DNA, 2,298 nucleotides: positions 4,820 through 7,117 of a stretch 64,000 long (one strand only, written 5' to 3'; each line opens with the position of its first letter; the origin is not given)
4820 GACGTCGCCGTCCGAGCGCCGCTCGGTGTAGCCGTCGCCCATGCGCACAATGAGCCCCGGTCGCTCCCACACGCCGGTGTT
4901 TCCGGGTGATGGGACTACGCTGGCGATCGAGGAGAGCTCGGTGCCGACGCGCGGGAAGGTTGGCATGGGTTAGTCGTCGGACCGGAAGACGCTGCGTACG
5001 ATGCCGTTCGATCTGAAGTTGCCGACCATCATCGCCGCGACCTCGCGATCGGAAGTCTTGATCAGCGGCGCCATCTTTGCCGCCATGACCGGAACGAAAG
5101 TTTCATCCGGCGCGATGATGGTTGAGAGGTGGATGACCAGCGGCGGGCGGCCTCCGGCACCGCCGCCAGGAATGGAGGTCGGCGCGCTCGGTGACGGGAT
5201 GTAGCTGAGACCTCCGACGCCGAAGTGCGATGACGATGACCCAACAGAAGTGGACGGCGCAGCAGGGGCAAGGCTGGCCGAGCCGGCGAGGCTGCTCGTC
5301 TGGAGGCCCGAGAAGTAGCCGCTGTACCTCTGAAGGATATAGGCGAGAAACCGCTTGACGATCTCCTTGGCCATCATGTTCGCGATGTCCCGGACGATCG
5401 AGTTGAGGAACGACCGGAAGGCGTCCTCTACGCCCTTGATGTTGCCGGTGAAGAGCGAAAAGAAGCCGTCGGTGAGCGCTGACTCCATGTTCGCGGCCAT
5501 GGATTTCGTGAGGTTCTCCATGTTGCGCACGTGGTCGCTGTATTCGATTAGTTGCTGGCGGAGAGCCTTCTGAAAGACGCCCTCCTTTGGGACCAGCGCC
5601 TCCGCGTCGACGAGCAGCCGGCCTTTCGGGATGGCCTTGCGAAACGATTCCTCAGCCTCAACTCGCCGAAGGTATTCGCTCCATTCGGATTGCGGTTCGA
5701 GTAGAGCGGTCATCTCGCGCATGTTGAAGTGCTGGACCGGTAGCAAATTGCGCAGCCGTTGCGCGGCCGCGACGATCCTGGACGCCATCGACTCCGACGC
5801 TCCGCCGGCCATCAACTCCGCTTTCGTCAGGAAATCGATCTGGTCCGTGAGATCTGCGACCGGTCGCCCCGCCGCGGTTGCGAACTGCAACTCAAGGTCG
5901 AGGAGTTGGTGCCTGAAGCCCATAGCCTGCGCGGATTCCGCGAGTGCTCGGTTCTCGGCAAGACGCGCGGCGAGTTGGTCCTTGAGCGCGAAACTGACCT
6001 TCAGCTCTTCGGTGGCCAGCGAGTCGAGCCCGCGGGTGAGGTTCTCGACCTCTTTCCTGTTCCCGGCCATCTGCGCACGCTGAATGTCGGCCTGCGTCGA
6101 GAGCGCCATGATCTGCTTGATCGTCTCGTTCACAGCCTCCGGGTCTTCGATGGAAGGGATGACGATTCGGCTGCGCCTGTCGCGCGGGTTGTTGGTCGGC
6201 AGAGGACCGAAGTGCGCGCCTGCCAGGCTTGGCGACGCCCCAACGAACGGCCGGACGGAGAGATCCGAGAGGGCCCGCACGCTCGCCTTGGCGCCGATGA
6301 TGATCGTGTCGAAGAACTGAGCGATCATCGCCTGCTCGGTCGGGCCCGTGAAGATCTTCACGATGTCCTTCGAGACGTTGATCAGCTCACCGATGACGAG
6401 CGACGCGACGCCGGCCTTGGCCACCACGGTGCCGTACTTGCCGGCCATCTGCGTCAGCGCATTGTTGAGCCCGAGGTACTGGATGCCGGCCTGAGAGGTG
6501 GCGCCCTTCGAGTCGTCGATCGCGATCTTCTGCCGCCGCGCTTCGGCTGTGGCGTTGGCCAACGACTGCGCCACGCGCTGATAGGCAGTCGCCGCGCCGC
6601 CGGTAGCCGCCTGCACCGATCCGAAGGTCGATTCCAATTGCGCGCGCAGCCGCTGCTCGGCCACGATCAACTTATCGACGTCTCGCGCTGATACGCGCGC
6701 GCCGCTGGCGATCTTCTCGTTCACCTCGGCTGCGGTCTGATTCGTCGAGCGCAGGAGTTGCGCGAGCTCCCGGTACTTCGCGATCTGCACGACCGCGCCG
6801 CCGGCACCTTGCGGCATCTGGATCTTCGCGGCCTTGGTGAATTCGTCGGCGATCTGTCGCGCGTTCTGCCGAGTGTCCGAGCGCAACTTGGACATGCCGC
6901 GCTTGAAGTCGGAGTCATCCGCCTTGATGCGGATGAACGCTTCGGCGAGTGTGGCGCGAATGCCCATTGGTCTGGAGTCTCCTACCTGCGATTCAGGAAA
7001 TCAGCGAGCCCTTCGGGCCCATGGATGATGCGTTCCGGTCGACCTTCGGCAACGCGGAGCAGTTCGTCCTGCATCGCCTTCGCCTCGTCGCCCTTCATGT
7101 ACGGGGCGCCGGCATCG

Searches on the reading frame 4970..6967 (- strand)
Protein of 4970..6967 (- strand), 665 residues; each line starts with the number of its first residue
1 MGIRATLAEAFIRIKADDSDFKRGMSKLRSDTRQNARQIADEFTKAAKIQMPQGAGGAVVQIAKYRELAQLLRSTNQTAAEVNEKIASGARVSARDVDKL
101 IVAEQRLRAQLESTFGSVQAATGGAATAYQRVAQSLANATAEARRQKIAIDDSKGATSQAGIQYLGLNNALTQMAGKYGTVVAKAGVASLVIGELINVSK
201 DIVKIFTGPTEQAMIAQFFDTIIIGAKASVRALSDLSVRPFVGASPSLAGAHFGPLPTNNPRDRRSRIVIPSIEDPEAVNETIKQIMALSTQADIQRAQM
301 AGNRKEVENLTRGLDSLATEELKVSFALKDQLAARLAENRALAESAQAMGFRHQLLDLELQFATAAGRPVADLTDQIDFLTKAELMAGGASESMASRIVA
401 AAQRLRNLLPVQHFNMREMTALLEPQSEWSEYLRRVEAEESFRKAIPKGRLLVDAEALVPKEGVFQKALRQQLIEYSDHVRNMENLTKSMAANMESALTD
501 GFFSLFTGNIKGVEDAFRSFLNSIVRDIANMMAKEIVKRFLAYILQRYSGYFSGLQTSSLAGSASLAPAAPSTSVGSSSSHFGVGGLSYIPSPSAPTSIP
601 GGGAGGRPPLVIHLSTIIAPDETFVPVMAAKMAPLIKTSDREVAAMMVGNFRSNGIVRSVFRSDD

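Call 18: search_protein_families(library=phrogs, proteins=[window:4970-6967:-], max_evalue=0.001)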
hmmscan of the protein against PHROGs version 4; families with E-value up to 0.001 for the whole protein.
window:4970-6967:- (665 aa): 0 families

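Call 41: search_protein_families(library=pfam, proteins=[window:4970-6967:-], max_evalue=0.01)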
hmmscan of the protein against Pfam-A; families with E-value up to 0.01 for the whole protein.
window:4970-6967:- (665 aa): 1 family
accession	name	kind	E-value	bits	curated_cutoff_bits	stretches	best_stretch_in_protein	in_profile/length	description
PF09718.15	Tape_meas_lam_C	-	5.3e-06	26.9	23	1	465-538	3-72/76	Lambda phage tail tape-measure protein (Tape_meas_lam_C)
